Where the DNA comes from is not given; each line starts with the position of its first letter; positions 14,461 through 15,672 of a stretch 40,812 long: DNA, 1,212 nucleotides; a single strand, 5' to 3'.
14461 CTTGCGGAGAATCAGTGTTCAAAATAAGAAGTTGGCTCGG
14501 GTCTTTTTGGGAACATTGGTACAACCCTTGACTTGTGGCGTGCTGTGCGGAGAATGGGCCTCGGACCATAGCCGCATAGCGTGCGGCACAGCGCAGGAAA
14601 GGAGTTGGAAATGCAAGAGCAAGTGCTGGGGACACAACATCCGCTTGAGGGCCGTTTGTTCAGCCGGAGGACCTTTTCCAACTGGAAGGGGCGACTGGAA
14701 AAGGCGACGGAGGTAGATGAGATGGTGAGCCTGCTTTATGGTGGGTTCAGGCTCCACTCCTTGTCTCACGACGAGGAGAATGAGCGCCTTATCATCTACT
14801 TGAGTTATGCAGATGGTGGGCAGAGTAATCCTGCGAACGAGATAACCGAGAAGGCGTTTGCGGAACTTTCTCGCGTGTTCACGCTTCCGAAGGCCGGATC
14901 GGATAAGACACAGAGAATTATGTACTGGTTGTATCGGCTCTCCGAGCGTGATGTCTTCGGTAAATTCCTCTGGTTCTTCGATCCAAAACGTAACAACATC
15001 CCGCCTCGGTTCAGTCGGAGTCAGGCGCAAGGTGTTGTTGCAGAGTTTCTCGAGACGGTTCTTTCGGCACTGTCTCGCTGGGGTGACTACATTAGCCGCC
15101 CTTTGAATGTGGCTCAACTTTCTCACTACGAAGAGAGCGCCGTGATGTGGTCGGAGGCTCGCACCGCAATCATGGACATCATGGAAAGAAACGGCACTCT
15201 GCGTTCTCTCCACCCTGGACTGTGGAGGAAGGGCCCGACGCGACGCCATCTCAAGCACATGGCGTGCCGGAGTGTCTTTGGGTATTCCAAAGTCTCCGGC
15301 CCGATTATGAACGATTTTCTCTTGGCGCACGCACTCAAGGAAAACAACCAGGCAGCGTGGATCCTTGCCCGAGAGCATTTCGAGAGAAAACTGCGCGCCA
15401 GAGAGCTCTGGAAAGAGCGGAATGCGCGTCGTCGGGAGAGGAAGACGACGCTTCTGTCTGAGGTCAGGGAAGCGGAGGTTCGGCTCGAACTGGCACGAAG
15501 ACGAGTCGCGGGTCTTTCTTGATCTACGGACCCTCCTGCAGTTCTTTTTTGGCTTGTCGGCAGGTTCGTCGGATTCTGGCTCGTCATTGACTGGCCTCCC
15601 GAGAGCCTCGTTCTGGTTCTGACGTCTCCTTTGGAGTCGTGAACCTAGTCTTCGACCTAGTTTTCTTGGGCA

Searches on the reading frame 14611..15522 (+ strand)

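Call 12: search_protein_families(library=pfam, max_evalue=1, proteins=[window:14611-15522:+])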
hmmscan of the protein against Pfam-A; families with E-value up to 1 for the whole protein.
window:14611-15522:+ (303 aa): 1 family
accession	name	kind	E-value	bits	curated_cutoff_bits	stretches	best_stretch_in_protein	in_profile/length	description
PF10948.13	DUF2635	-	0.14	12.3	26.6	1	92-115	18-40/46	Protein of unknown function (DUF2635)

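Call 13: search_protein_families(library=phrogs, max_evalue=1, proteins=[window:14611-15522:+])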
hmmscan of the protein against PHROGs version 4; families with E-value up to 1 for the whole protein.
window:14611-15522:+ (303 aa): 0 families

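Call 34: search_protein_families(library=ncbifam, max_evalue=1, proteins=[window:14611-15522:+])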
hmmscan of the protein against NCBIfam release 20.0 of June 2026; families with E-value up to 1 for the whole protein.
window:14611-15522:+ (303 aa): 0 families

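Call 35: search_protein_families(library=padloc, max_evalue=1, proteins=[window:14611-15522:+])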
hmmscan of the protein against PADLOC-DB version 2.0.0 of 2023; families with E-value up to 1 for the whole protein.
window:14611-15522:+ (303 aa): 0 families
